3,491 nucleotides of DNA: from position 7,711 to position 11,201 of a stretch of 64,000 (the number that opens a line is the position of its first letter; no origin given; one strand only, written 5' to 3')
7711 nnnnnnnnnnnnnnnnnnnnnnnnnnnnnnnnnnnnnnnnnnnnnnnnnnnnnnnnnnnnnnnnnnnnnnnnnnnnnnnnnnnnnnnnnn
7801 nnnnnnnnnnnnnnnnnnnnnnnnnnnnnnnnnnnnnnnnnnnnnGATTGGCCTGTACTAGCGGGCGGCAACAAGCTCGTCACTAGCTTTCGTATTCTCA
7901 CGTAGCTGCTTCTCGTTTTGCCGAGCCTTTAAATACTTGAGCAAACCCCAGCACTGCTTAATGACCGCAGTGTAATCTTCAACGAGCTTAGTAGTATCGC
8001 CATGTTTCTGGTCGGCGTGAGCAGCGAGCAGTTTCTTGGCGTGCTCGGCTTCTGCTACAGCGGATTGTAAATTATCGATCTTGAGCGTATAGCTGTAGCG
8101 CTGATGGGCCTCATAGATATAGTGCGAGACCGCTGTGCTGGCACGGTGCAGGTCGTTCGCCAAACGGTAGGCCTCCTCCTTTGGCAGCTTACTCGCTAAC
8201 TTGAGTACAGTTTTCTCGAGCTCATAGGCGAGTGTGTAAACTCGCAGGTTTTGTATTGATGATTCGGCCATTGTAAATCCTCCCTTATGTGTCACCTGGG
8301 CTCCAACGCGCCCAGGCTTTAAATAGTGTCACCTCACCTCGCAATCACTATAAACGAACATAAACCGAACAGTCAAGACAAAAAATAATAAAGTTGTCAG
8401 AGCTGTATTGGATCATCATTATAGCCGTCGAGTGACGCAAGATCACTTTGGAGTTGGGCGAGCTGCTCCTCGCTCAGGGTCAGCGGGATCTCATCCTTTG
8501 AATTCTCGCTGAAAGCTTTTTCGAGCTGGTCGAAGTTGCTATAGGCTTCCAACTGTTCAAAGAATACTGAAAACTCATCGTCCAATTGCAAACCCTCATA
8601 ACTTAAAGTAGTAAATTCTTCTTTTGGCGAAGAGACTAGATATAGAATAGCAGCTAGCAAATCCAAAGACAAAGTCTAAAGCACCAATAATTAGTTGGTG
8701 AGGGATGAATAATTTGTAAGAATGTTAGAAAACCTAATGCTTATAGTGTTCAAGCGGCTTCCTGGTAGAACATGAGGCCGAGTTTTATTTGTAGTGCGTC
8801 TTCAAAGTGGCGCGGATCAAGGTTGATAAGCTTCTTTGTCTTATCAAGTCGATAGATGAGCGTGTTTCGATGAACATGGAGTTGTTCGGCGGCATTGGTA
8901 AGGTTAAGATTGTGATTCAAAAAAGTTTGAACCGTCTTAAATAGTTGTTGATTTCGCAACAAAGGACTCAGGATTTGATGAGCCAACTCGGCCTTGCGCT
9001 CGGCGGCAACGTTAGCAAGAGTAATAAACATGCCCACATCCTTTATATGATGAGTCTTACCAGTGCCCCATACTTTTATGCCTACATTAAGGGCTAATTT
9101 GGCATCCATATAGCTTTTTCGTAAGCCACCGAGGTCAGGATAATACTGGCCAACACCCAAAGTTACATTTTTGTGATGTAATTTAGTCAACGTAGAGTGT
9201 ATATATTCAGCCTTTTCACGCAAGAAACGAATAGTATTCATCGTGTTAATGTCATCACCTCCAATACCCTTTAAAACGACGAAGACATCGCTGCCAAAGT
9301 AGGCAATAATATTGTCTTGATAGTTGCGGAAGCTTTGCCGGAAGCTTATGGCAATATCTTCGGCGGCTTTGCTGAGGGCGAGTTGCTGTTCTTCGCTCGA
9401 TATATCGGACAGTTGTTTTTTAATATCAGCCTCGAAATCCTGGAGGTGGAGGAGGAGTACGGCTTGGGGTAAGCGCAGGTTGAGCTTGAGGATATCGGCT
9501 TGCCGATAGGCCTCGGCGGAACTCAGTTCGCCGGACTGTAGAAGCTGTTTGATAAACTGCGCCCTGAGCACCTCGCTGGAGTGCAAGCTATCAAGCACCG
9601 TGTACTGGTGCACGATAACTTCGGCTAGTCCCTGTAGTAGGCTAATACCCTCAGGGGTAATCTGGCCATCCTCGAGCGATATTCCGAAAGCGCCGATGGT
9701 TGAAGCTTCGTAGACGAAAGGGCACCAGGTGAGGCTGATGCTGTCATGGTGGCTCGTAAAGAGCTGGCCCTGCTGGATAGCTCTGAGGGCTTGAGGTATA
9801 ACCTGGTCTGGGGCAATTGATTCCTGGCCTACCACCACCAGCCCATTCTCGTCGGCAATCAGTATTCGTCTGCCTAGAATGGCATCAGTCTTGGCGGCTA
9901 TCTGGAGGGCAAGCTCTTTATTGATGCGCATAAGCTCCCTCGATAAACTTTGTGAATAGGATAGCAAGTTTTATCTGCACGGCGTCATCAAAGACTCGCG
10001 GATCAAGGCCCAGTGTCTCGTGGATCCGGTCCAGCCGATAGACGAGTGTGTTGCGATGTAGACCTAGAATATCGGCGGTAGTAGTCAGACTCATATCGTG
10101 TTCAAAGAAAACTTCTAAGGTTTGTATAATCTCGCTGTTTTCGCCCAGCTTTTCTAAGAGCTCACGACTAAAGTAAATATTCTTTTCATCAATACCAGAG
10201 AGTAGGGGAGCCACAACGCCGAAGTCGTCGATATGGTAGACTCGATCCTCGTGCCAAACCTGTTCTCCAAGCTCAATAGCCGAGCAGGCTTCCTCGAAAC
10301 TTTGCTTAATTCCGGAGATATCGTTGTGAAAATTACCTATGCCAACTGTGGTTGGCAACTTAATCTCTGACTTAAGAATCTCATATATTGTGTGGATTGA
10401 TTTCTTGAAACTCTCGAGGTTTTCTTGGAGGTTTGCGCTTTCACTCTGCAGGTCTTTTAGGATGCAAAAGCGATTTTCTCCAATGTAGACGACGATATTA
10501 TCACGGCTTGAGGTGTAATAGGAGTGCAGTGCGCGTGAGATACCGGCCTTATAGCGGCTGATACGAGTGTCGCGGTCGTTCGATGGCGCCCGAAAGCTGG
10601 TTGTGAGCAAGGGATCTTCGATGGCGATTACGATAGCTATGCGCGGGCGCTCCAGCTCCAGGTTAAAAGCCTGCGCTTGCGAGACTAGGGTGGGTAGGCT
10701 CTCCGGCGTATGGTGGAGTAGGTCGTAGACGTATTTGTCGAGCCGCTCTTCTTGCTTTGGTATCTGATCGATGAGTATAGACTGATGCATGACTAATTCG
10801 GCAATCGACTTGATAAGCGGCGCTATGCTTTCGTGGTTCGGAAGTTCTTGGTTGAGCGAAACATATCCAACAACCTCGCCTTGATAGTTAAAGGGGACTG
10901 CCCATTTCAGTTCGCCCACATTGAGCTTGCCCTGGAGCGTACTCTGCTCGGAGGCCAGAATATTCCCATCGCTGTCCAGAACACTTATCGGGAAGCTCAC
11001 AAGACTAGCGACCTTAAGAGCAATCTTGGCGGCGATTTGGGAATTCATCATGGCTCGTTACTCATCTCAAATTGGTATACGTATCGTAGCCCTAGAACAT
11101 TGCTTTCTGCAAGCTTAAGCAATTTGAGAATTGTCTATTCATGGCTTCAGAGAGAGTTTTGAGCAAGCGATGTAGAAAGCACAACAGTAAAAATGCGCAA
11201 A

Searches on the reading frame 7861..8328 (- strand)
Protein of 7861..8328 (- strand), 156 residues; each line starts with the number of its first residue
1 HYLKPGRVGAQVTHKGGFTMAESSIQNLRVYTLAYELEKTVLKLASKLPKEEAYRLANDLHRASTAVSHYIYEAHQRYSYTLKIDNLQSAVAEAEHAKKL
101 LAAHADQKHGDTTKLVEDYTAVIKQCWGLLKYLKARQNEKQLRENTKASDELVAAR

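Call 18: search_protein_families(library=pfam, proteins=[window:7861-8328:-], max_evalue=0.001)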
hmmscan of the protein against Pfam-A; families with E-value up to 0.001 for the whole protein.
window:7861-8328:- (156 aa): 1 family
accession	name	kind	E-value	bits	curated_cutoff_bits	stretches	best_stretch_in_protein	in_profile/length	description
PF05635.17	23S_rRNA_IVP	-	6.6e-12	46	33.8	1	26-114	1-89/106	23S rRNA-intervening sequence protein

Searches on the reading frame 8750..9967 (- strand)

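Call 19: search_protein_families(library=pfam, proteins=[window:8750-9967:-], max_evalue=0.001)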
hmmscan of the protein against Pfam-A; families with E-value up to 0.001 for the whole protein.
window:8750-9967:- (405 aa): 3 families
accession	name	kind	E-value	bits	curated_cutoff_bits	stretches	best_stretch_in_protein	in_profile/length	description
PF13556.12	HTH_30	-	1.9e-18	66.5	27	1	342-398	1-57/59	PucR C-terminal helix-turn-helix domain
PF17853.6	GGDEF_2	-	1.5e-12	48.2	24.5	1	146-295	2-116/116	GGDEF-like domain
PF05651.19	Diacid_rec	-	3e-06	27.4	23.6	1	16-142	2-134/134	Putative sugar diacid recognition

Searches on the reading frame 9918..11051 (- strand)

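Call 19: search_protein_families(library=pfam, proteins=[window:9918-11051:-], max_evalue=0.001)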
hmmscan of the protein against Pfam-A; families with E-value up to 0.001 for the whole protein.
window:9918-11051:- (377 aa): 3 families
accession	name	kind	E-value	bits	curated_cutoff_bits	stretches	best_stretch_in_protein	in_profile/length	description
PF13556.12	HTH_30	-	8.2e-19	67.6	27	1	309-364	2-57/59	PucR C-terminal helix-turn-helix domain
PF17853.6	GGDEF_2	-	2e-13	51.1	24.5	1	120-260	6-115/116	GGDEF-like domain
PF05651.19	Diacid_rec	-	1.3e-07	31.8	23.6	0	52-111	75-134/134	Putative sugar diacid recognition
